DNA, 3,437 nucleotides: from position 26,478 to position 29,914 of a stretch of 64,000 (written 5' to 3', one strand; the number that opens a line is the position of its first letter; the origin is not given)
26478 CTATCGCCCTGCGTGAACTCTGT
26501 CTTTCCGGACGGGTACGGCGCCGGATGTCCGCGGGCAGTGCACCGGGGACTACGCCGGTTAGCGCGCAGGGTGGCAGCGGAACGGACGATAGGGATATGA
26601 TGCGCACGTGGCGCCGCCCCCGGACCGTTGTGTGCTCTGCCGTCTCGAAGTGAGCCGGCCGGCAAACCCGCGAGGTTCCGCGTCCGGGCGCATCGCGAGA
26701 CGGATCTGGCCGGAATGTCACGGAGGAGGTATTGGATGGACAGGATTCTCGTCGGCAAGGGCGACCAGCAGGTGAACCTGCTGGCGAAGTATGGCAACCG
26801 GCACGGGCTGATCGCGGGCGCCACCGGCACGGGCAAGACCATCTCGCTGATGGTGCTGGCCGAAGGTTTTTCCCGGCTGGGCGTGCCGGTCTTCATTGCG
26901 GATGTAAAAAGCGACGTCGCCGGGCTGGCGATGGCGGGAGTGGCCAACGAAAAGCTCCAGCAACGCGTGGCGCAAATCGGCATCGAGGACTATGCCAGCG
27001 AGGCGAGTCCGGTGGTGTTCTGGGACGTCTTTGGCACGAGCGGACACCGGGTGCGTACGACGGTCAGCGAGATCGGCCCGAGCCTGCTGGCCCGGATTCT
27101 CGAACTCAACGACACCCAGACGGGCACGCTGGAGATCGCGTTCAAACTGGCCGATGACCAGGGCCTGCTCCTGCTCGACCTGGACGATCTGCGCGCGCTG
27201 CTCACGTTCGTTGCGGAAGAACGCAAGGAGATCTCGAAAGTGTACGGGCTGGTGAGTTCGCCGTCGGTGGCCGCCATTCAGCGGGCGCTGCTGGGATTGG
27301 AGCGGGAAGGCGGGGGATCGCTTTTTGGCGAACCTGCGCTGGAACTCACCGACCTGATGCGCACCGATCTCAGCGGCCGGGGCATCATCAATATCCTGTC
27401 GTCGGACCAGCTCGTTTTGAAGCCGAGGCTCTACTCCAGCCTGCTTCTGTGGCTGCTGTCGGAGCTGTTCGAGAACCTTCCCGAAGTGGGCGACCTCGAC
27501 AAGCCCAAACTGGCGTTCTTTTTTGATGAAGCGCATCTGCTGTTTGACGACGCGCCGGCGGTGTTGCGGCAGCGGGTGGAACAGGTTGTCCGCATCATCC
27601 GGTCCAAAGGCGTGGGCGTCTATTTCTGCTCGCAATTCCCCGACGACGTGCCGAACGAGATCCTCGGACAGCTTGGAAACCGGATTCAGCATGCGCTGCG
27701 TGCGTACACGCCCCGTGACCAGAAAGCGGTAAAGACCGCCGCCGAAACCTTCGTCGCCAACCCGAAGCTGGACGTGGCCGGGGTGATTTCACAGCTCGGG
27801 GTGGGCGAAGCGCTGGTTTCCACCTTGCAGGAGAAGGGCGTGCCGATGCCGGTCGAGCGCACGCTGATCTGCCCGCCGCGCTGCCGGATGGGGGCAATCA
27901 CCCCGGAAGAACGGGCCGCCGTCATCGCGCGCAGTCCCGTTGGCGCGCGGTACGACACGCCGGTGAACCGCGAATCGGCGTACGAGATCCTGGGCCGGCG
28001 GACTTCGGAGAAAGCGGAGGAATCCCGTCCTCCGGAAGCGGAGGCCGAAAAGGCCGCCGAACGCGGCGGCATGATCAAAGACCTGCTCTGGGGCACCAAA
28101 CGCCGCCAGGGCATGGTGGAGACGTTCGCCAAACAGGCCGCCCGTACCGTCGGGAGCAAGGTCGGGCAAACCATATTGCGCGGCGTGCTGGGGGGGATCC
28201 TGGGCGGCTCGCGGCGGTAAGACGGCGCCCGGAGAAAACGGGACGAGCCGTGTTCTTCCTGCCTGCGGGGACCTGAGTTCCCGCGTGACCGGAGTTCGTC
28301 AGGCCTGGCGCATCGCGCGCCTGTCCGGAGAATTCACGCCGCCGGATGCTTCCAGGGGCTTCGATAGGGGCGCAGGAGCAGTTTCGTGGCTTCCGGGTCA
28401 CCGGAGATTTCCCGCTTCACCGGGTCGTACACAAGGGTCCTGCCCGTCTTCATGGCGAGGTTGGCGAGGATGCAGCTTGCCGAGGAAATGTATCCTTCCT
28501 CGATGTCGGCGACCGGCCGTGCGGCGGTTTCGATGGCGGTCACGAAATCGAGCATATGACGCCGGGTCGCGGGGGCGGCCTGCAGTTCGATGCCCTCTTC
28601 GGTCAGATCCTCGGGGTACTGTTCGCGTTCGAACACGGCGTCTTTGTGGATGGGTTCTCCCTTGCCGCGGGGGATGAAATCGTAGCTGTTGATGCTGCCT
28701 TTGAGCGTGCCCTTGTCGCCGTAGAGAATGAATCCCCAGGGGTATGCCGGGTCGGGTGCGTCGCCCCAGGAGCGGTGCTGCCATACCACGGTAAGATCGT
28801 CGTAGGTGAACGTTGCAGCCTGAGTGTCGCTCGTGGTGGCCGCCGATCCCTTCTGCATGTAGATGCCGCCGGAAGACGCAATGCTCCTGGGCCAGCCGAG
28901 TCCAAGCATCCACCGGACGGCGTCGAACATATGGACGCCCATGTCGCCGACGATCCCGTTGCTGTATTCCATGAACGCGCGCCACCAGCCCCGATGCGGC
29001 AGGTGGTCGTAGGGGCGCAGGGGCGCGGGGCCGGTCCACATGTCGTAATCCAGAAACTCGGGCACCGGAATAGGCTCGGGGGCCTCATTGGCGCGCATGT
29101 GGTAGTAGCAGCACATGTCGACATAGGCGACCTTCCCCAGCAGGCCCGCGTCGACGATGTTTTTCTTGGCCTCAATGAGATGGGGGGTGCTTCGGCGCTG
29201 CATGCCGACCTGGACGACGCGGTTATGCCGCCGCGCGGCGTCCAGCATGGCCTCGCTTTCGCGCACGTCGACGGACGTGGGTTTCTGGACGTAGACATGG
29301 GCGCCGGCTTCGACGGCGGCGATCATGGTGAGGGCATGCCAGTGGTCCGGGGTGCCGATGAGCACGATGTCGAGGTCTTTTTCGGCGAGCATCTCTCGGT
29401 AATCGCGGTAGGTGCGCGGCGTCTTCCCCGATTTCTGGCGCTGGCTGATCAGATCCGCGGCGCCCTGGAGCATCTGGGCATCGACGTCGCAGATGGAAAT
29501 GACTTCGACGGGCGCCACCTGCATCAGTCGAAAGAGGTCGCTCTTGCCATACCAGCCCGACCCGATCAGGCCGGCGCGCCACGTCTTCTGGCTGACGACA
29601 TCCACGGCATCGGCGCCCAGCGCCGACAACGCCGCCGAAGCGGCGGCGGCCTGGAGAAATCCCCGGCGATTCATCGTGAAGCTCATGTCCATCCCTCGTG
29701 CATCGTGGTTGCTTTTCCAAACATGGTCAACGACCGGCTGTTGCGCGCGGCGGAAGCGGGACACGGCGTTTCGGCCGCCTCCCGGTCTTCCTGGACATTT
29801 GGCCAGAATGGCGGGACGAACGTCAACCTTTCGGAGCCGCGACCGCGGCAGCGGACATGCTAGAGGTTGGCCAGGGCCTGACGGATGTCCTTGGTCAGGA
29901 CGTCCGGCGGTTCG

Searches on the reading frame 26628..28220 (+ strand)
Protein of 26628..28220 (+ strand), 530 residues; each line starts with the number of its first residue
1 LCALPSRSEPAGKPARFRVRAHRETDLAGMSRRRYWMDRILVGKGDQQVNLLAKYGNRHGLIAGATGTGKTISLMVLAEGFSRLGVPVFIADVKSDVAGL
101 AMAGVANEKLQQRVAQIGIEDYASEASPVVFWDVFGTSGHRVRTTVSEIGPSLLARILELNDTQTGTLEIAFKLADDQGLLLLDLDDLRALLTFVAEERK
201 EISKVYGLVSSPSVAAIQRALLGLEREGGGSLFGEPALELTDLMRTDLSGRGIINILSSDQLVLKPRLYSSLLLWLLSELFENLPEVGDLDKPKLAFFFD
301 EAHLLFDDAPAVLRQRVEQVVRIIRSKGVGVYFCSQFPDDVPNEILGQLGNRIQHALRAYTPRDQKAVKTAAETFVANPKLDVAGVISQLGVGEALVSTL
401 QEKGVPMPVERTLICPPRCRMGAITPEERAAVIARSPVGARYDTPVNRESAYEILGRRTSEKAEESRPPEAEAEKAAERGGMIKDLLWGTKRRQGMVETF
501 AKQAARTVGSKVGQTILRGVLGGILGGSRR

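Call 34: search_protein_families(library=pfam, proteins=[window:26628-28220:+], max_evalue=0.001)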
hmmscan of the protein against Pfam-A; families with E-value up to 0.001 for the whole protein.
window:26628-28220:+ (530 aa): 3 families
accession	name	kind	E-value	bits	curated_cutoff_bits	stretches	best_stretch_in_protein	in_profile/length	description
PF05872.18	HerA_C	-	5.4e-216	718.5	22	1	40-530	4-502/502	Helicase HerA-like C-terminal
PF01935.23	DUF87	-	3.4e-05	24.5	23.2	1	53-200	18-145/220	Helicase HerA, central domain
PF13604.12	AAA_30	-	0.00018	21.7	27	1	51-114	12-66/191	AAA domain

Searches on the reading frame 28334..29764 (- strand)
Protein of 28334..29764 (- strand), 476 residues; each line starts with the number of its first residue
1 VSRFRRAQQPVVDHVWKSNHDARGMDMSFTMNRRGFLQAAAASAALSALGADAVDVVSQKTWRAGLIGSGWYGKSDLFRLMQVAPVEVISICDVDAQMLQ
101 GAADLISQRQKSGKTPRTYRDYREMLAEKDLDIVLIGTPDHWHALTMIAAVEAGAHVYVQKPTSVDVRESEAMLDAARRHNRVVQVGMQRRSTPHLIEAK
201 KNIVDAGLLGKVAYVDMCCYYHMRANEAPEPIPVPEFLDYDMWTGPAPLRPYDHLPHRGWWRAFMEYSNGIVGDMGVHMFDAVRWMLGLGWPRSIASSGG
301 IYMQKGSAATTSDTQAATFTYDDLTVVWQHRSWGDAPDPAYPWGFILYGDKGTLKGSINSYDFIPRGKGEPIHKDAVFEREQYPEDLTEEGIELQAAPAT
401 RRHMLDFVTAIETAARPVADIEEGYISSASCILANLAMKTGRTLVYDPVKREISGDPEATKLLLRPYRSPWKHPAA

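Call 34: search_protein_families(library=pfam, proteins=[window:28334-29764:-], max_evalue=0.001)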
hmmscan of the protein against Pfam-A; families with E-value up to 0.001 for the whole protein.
window:28334-29764:- (476 aa): 4 families
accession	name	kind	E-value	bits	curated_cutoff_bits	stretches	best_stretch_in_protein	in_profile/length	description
PF19051.5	GFO_IDH_MocA_C2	-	2.2e-25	90.1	23.3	2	221-298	35-112/254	Oxidoreductase family, C-terminal alpha/beta domain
PF01408.29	GFO_IDH_MocA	-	2.5e-16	60.9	24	1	63-187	2-119/120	Oxidoreductase family, NAD-binding Rossmann fold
PF22725.1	GFO_IDH_MocA_C3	-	5.2e-12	46.3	27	1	253-354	30-123/124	GFO/IDH/MocA C-terminal domain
PF02894.22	GFO_IDH_MocA_C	-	4.9e-11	43.3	22.9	1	258-443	28-215/218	Oxidoreductase family, C-terminal alpha/beta domain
